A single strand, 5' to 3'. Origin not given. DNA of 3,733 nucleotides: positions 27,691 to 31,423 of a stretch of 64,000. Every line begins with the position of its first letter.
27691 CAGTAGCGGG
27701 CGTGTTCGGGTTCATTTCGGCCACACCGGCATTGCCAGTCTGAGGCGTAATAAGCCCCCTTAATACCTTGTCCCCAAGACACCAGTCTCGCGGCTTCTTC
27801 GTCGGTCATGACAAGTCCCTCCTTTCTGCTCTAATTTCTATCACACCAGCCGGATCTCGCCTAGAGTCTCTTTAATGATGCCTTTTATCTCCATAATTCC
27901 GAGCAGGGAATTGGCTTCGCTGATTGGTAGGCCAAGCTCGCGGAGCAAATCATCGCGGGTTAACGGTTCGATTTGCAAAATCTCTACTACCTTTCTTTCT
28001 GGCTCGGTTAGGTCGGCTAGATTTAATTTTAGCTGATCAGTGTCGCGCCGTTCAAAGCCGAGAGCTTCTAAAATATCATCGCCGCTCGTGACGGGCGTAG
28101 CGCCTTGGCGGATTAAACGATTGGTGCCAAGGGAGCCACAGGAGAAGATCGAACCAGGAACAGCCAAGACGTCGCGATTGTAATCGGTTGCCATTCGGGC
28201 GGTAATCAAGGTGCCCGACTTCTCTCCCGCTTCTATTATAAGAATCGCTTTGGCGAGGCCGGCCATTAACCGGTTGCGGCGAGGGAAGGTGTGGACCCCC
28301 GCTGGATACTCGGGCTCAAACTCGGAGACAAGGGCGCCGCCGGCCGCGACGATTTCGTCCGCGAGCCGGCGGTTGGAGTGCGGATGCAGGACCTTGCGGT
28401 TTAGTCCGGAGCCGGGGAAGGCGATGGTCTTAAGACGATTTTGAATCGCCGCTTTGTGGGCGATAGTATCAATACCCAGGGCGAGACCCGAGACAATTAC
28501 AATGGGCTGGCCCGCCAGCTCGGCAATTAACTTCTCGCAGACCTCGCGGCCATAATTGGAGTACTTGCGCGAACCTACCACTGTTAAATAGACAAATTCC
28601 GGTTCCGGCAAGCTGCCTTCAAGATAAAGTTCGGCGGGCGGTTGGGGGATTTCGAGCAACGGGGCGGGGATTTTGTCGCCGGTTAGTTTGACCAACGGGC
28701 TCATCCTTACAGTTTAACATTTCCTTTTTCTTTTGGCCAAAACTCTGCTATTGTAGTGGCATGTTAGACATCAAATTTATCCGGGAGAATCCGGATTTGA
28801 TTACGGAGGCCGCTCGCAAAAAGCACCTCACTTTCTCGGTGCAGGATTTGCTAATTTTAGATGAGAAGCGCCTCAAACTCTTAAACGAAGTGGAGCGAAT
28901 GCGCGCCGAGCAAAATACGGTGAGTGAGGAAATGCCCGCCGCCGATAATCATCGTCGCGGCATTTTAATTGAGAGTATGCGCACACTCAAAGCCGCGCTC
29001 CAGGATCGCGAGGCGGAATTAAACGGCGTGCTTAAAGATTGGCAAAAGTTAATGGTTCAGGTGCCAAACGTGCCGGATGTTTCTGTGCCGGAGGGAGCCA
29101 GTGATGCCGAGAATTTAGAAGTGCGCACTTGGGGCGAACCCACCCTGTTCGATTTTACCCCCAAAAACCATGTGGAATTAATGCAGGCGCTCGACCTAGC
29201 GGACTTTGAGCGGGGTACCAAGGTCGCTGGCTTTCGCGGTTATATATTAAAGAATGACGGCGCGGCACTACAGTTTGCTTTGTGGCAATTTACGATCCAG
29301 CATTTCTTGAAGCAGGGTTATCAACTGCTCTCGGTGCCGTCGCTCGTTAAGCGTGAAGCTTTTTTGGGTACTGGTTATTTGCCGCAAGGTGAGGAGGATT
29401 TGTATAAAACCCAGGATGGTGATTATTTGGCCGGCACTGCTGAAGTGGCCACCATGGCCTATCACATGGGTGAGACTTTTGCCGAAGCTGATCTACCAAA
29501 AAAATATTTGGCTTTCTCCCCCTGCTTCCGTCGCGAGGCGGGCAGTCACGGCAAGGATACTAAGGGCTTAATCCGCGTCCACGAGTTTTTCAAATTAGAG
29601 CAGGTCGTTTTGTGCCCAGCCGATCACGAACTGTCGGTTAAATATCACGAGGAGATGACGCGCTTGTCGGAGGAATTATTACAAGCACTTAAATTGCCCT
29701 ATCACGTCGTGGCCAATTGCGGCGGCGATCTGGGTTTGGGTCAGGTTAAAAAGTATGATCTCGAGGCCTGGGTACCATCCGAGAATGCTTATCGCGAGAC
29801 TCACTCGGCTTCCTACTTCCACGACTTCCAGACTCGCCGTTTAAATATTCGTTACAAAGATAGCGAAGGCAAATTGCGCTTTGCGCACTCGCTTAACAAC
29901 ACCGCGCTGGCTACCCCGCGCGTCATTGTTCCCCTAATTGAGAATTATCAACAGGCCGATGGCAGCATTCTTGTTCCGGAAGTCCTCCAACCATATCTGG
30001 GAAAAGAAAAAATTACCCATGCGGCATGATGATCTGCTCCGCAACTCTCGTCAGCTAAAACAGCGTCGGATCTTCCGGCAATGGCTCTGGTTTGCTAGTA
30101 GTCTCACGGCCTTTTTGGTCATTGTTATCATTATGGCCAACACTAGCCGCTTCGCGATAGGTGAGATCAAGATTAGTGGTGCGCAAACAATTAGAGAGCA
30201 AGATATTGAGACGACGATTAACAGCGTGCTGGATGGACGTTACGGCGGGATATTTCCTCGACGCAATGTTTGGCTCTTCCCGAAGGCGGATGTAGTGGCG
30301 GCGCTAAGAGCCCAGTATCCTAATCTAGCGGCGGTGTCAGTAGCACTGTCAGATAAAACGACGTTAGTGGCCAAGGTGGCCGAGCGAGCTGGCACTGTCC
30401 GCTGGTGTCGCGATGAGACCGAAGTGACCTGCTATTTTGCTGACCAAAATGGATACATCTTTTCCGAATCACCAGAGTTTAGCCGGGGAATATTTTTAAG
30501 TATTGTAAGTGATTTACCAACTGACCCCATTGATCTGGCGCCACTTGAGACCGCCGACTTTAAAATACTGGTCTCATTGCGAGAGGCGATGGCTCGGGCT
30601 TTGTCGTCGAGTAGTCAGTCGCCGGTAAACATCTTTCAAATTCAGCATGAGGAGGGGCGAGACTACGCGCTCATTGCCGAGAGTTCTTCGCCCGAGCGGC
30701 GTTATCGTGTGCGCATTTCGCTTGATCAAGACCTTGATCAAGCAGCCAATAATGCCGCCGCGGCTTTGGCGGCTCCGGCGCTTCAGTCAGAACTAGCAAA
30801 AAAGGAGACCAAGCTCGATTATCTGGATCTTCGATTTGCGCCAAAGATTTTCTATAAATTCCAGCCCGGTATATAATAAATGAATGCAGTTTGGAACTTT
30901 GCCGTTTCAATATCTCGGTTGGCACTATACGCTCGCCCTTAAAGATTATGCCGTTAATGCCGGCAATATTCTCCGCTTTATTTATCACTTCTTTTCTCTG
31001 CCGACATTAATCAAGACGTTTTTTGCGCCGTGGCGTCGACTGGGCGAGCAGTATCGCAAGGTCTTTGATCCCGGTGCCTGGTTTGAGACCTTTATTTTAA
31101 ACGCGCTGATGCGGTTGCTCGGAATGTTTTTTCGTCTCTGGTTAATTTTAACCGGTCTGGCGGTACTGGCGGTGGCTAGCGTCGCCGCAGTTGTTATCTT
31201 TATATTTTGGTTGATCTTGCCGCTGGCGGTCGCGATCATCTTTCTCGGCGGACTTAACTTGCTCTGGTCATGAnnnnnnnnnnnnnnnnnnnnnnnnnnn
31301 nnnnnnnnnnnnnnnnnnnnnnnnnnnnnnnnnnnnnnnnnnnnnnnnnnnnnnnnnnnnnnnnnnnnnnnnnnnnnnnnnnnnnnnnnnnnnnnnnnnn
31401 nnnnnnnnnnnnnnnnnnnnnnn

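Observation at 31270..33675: Membrane-anchored Hsp100 paralog with a dead NBD1, downstream of ftsQ-like gene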

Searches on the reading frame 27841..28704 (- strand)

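Call 10: search_protein_families(library=ncbifam, proteins=[window:27841-28704:-], max_evalue=0.00001)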
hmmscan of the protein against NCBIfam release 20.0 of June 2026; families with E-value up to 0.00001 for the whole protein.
window:27841-28704:- (287 aa): 2 families
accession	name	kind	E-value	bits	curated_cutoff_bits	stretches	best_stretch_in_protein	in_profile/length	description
TIGR00732.1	dprA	equivalog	1e-63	214.5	191.15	1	5-215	12-220/220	DNA-processing protein DprA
NF008007.0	PRK10736.1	equivalog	1.5e-62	211.9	495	1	5-218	75-286/374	DNA-protecting protein DprA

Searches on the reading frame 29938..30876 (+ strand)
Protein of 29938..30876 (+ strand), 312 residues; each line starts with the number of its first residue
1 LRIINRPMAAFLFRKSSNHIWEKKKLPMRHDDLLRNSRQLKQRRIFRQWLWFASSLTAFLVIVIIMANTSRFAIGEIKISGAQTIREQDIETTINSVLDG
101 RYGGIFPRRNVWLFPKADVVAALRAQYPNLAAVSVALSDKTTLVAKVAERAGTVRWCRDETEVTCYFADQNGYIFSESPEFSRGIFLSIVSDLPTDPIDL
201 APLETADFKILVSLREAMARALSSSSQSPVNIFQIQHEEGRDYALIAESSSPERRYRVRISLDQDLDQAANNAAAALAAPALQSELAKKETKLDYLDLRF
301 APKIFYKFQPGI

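Call 3: search_protein_families(library=pfam, proteins=[window:29938-30876:+], max_evalue=0.01)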
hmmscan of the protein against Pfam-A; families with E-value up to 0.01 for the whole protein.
window:29938-30876:+ (312 aa): 0 families

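Call 4: search_protein_families(library=ncbifam, proteins=[window:29938-30876:+], max_evalue=0.01)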
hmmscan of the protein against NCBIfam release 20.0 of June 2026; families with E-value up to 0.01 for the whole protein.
window:29938-30876:+ (312 aa): 1 family
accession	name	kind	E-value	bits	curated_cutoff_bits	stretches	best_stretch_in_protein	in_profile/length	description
NF004039.0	PRK05529.1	equivalog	0.0003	20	353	1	35-151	23-130/255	cell division protein FtsQ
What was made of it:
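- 30016..30876 (+): FtsQ/DivIB-like single-pass membrane protein. It is a lineage-specific neighbour, not part of the universal module. The listed TTG start at 29938 is probably too far upstream; homologs align from the Met at 30016. NCBIfam FtsQ E 3e-4 (call 4).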

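Call 56: search_solved_structures(query=A6, max_evalue=1)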
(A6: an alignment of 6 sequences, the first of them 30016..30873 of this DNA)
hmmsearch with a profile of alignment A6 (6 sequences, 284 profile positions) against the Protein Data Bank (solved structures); distinct sequences matched with E-value up to 1: 4.
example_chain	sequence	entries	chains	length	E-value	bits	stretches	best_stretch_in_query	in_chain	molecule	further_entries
8hhf_Q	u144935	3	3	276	0.00042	23.1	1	92-274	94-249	Cell division protein FtsQ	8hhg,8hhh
5z2w_A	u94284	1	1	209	0.00053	22.7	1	93-274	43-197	Cell division protein FtsQ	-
2vh1_A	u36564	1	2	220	0.00064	22.5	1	93-274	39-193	CELL DIVISION PROTEIN FTSQ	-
6h9n_A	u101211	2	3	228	0.00073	22.3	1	93-274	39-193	Cell division protein FtsQ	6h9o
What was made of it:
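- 30016..30876 (+): Profile against PDB FtsQ E 4e-4 (call 56).
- On FtsQ/DivIB (for the upstream neighbour 30016-30876): Profile against PDB FtsQ E 4e-4 over positions 92-274 (call 56).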

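Call 57: search_protein_families(library=pfam, alignment_id=A6, max_evalue=1)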
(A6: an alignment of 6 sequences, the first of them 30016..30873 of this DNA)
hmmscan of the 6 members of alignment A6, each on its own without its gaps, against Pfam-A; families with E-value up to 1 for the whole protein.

A. member 1, window:30016-30873:+ (286 aa): 2 families
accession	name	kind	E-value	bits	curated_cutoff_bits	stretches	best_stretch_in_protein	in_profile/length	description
PF08478.15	POTRA_1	-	0.24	12.2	23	0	46-124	1-69/69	POTRA domain, FtsQ-type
PF06898.16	YqfD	-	0.29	10.4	25.2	1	30-125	86-173/379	Putative stage IV sporulation protein YqfD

B. families by the number of members that match (of 6 scanned): 9 families
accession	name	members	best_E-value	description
PF08478.15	POTRA_1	4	0.00032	POTRA domain, FtsQ-type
PF03799.20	FtsQ_DivIB_C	2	0.015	Cell division protein FtsQ/DivIB, C-terminal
PF07244.20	POTRA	1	0.027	Surface antigen variable number repeat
PF08503.15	DapH_N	1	0.049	Tetrahydrodipicolinate succinyltransferase N-terminal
PF19865.4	DUF6338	1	0.06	Family of unknown function (DUF6338)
PF11298.13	DUF3099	1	0.072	Protein of unknown function (DUF3099)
PF10407.14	Cytokin_check_N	1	0.17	Cdc14 phosphatase binding protein N-terminus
PF16763.10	Spidroin_N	1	0.21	Major ampullate spidroin 1, spider silk protein 1, N-term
PF06898.16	YqfD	1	0.29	Putative stage IV sporulation protein YqfD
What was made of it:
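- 30016..30876 (+): POTRA_1 in 4 of 6 homologs and FtsQ_DivIB_C in 2 of 6 (call 57).
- On FtsQ/DivIB (for the upstream neighbour 30016-30876): POTRA_1 best E 3e-4 in 4 of 6 homologs and FtsQ_DivIB_C E 0.015 in 2 of 6, all below the Pfam cutoffs (call 57).
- Checked: The FtsQ-like assignment is weak but consistent (NCBIfam E 3e-4, call 4; PDB FtsQ E 4e-4, call 56; POTRA_1 in 4 of 6 homologs, call 57).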

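Call 80: search_protein_families(library=padloc, proteins=[window:30016-30873:+], max_evalue=0.01)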
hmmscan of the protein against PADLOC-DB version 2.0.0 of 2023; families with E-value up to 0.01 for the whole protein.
window:30016-30873:+ (286 aa): 0 families
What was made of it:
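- On Dodola defence ATPase DolB (PADLOC): The partner has no PADLOC hit (call 80).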

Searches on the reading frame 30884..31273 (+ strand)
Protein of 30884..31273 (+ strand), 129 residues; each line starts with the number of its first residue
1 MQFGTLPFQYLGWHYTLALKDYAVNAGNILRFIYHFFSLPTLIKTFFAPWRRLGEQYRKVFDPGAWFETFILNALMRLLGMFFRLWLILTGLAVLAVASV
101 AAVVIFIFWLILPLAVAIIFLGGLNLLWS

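Call 3: search_protein_families(library=pfam, proteins=[window:30884-31273:+], max_evalue=0.01)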
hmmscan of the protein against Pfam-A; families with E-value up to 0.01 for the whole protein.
window:30884-31273:+ (129 aa): 0 families

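Call 4: search_protein_families(library=ncbifam, proteins=[window:30884-31273:+], max_evalue=0.01)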
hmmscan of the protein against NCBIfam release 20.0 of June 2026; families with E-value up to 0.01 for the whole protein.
window:30884-31273:+ (129 aa): 0 families

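Call 41: search_protein_families(library=pfam, alignment_id=A3, max_evalue=1)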
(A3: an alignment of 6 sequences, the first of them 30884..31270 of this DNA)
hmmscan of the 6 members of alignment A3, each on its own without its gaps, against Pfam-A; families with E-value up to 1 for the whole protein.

A. member 1, window:30884-31270:+ (129 aa): 0 families

B. families by the number of members that match (of 6 scanned): 4 families
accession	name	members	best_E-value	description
PF04896.17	AmoC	1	0.0089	Ammonia monooxygenase/methane monooxygenase, subunit C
PF17939.6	TetR_C_30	1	0.064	Tetracyclin repressor-like, C-terminal domain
PF13455.12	MUG113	1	0.083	Meiotically up-regulated gene 113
PF15944.10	DUF4752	1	0.14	Domain of unknown function (DUF4752)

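Call 47: find_homologous_proteins(query=A3, max_evalue=0.001)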
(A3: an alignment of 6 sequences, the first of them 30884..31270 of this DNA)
Query A3 (6 sequences) (129 aa, profile of the alignment): 709 proteins with E <= 0.001 among 5133 candidates; the best 120 are listed.
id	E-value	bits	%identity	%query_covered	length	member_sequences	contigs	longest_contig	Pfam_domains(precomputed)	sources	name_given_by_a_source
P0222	3.1e-45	171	100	100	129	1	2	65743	-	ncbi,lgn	-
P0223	2.3e-44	169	33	89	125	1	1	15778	-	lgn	-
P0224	4.1e-42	161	84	100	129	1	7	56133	-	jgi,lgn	jgi:hypothetical protein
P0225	2.4e-40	156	36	98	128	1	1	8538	-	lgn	-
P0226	2.9e-40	155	41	100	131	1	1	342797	-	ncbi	-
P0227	1.9e-39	153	31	89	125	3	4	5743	-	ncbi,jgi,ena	ncbi:MAG: hypothetical protein WC926_05045 [Candidatus Paceibacterota bacterium]|jgi:hypothetical pr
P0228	8.1e-38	147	59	98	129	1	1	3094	-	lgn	-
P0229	2.2e-37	146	29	89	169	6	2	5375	-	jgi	jgi:hypothetical protein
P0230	5.7e-37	145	62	100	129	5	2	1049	-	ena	-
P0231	6.1e-37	145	60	100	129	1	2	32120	-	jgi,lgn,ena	jgi:hypothetical protein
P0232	1.5e-36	143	59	98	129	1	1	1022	-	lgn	-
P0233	3.9e-36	142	34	92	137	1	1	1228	-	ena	-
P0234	1.4e-35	140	29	89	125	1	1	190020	-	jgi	-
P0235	2.3e-35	139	62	98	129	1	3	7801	-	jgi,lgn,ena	-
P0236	3.0e-35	139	54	98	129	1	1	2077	-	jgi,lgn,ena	-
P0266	8.5e-32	128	45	91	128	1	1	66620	-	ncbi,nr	ncbi:hypothetical protein IT398_00045 [Candidatus Nomurabacteria bacterium]|nr:hypothetical protein 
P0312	1.2e-29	121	40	98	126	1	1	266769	-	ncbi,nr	ncbi:MAG: hypothetical protein U5L75_02525 [Candidatus Campbellbacteria bacterium]|nr:hypothetical p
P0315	1.7e-29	120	33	100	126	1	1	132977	-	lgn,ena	-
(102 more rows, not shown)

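Call 48: find_encoding_contigs(protein=P0234, flank=5000, max_places=1)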
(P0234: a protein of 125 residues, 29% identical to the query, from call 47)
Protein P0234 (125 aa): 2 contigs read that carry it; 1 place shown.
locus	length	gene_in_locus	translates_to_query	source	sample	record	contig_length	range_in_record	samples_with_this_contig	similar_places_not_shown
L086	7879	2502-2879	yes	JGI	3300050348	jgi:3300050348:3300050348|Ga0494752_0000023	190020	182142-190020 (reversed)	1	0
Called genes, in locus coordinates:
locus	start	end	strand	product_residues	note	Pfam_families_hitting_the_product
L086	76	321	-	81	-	-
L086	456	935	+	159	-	-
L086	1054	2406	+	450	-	-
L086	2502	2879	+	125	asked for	-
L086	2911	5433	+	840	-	PF12775:AAA_7 (faint), PF13191:AAA_16 (faint), PF17871:AAA_lid_9 (weak), PF00158:Sigma54_activat (weak), PF00004:AAA, PF07724:AAA_2, PF07728:AAA_5, PF10431:ClpB_D2-small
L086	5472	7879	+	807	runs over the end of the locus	PF26449:DUF8128, PF10412:TrwB_AAD_bind (faint), PF01935:DUF87 (weak)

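Call 49: find_encoding_contigs(protein=P0312, flank=5000, max_places=1)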
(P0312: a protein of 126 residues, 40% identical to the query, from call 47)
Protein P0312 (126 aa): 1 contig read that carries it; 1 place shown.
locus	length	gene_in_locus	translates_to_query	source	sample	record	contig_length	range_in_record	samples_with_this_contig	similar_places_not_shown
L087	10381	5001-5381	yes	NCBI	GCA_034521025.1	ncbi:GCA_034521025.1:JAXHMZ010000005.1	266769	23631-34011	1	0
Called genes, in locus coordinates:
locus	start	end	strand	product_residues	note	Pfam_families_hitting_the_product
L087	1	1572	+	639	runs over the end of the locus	PF00753:Lactamase_B, PF12706:Lactamase_B_2, PF22505:RNase_J_b_CASP, PF07521:RMMBL, PF17770:RNase_J_C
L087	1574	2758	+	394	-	PF07690:MFS_1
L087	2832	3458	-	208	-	-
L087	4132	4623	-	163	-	PF00466:Ribosomal_L10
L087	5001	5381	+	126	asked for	-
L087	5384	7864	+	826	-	PF00158:Sigma54_activat (faint), PF07724:AAA_2, PF00004:AAA (weak), PF07728:AAA_5, PF10431:ClpB_D2-small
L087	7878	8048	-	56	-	-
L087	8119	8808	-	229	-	PF13428:TPR_14 (faint), PF13432:TPR_16 (faint), PF07719:TPR_2 (faint), PF23914:TPR_CcmH_CycH (faint)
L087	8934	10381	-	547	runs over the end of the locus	-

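Call 50: find_encoding_contigs(protein=P0315, flank=5000, max_places=1)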
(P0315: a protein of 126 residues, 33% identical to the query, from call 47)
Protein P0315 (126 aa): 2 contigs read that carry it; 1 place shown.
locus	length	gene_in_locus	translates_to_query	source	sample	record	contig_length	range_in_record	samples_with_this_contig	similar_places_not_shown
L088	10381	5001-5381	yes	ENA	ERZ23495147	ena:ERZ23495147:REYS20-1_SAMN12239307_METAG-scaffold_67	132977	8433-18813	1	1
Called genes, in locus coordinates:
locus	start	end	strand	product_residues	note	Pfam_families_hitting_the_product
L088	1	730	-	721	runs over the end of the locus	PF01751:Toprim, PF01131:Topoisom_bac, PF01396:Zn_ribbon_Top1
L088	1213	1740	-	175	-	-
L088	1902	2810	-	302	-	PF02481:DNA_processg_A, PF17782:WHD_DprA (weak)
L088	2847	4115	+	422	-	PF02403:Seryl_tRNA_N, PF00587:tRNA-synt_2b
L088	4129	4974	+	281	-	-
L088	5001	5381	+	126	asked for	-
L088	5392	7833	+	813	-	PF00158:Sigma54_activat (faint), PF07724:AAA_2, PF00004:AAA, PF07728:AAA_5 (weak), PF10431:ClpB_D2-small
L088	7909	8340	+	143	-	-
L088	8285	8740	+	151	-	-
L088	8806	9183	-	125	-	-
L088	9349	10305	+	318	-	PF01207:Dus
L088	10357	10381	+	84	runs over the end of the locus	-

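Call 51: find_encoding_contigs(protein=P0266, flank=5000, max_places=1)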
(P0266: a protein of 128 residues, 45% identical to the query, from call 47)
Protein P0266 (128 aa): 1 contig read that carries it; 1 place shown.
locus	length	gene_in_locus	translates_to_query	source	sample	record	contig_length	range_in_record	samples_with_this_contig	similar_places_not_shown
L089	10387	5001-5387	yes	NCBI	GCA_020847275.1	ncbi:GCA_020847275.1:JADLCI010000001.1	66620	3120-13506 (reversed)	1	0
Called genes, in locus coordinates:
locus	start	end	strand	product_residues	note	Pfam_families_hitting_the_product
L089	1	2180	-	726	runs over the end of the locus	PF01751:Toprim, PF01131:Topoisom_bac, PF01396:Zn_ribbon_Top1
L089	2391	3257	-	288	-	PF02481:DNA_processg_A, PF17782:WHD_DprA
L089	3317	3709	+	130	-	-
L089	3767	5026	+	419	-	PF02403:Seryl_tRNA_N, PF00587:tRNA-synt_2b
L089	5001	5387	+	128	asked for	-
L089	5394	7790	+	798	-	PF13401:AAA_22 (faint), PF00004:AAA, PF07724:AAA_2, PF07728:AAA_5, PF10431:ClpB_D2-small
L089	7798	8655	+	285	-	-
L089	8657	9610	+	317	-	PF01207:Dus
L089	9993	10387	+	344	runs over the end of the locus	PF05496:RuvB_N (weak), PF13177:DNA_pol3_delta2 (weak), PF00004:AAA, PF13401:AAA_22 (faint), PF13177:DNA_pol3_delta2, PF22608:DNAX_ATPase_lid (weak), PF12169:DNA_pol3_gamma3 (weak)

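Call 80: search_protein_families(library=padloc, proteins=[window:30884-31270:+], max_evalue=0.01)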
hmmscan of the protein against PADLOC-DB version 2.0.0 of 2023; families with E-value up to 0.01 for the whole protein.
window:30884-31270:+ (129 aa): 0 families

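Call 81: search_protein_families(library=phrogs, proteins=[window:30884-31270:+], max_evalue=0.01)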
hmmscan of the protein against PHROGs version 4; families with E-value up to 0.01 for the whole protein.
window:30884-31270:+ (129 aa): 0 families
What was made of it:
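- Tried and rejected: It has no hit in Pfam (calls 3, 41), NCBIfam (call 4), PADLOC or PHROGs (calls 80, 81).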
